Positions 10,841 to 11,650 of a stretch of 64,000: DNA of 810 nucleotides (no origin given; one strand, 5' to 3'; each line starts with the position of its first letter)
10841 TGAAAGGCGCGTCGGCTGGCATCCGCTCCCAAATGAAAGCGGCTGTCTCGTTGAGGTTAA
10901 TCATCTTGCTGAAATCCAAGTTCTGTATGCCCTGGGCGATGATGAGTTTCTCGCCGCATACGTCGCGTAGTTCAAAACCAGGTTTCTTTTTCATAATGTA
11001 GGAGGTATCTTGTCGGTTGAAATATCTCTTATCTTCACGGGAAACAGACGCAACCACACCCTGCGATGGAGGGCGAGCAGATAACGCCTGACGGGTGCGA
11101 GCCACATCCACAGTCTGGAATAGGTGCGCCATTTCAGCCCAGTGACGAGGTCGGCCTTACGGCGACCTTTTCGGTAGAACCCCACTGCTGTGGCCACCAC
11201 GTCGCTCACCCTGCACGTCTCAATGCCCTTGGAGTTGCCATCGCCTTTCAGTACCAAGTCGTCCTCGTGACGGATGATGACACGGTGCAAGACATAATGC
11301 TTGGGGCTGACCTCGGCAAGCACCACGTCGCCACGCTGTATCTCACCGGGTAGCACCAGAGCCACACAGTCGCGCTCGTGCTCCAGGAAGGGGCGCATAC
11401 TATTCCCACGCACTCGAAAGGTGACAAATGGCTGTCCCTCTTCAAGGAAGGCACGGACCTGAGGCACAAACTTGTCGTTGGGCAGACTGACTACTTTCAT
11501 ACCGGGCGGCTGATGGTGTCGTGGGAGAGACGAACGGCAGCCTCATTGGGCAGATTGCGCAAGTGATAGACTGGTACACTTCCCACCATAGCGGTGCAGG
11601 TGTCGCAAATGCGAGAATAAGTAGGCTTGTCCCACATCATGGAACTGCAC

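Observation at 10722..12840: Orphan RiPP-like operon: secreted protein, HprK-like kinase, S24 peptidase and PqqD/RRE, with no recognisable precursor or core maturase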

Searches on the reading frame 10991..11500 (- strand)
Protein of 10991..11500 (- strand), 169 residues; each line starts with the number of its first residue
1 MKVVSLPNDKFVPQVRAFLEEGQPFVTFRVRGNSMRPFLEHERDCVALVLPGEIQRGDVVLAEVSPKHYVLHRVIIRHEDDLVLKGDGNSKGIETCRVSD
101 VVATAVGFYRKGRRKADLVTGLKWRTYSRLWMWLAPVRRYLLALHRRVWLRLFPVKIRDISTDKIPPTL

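Call 3: search_protein_families(library=pfam, proteins=[window:10991-11500:-], max_evalue=0.1)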
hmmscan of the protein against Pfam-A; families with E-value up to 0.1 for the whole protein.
window:10991-11500:- (169 aa): 1 family
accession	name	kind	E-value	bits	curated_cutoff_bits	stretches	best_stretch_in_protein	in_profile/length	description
PF00717.28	Peptidase_S24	-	0.00051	20.2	23.3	1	15-86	25-93/116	Peptidase S24-like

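Call 4: search_protein_families(library=ncbifam, proteins=[window:10991-11500:-], max_evalue=0.1)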
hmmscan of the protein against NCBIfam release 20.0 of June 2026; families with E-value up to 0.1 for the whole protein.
window:10991-11500:- (169 aa): 3 families
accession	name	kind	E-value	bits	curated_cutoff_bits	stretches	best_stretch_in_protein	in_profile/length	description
TIGR02228.1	sigpep_I_arch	equivalog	2.9e-06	27.3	51.85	1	21-106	29-119/158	signal peptidase I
TIGR02227.1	sigpep_I_bact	equivalog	0.0026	17.7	47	1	25-85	20-85/162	signal peptidase I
TIGR00498.1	lexA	equivalog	0.082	12.5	110.95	0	17-110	107-200/203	transcriptional repressor LexA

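Call 26: search_solved_structures(query=A2, max_evalue=1, show_alignments=2)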
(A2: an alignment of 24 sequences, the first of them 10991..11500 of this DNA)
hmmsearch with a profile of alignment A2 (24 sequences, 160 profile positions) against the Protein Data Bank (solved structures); distinct sequences matched with E-value up to 1: 3.
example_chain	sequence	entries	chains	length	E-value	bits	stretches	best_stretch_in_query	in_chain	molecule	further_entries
8gms_A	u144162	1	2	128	0.72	12.7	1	32-74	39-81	LexA repressor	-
6o5l_A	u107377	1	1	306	0.8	12.5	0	23-48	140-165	PprA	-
9cap_B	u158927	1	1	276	0.91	12.4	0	44-120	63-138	Defect at low temperature protein 1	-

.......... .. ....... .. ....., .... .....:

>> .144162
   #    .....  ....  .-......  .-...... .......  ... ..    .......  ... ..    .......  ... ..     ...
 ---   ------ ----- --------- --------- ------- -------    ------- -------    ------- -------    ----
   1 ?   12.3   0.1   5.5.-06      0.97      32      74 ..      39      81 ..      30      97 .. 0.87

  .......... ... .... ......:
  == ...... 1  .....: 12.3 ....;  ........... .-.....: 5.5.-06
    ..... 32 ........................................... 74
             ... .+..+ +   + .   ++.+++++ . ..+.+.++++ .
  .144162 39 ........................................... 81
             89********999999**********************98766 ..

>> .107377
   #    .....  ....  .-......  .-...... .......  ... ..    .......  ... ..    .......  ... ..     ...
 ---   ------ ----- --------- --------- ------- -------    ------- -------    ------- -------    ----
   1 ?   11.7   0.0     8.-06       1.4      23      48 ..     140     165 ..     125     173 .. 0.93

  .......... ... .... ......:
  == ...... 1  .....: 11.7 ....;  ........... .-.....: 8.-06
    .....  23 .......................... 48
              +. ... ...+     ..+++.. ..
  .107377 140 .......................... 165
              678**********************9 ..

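Call 67: search_protein_families(library=pfam, alignment_id=A2, max_evalue=0.01)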
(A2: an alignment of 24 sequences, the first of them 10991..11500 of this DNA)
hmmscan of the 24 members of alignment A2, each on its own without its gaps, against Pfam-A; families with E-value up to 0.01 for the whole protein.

A. member 1, window:10991-11500:- (169 aa): 1 family
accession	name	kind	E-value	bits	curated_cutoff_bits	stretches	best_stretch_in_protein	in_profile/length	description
PF00717.28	Peptidase_S24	-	0.00051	20.2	23.3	1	15-86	25-93/116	Peptidase S24-like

B. families by the number of members that match (of 24 scanned): 3 families
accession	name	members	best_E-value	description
PF00717.28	Peptidase_S24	21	1.2e-06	Peptidase S24-like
PF10502.14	Peptidase_S26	3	0.0014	Signal peptidase, peptidase S26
PF17092.11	PCB_OB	1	0.0025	Penicillin-binding protein OB-like domain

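Call 72: search_protein_families(library=padloc, proteins=[window:10991-11500:-], max_evalue=0.01)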
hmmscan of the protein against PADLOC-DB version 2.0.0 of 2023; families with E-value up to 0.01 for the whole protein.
window:10991-11500:- (169 aa): 0 families
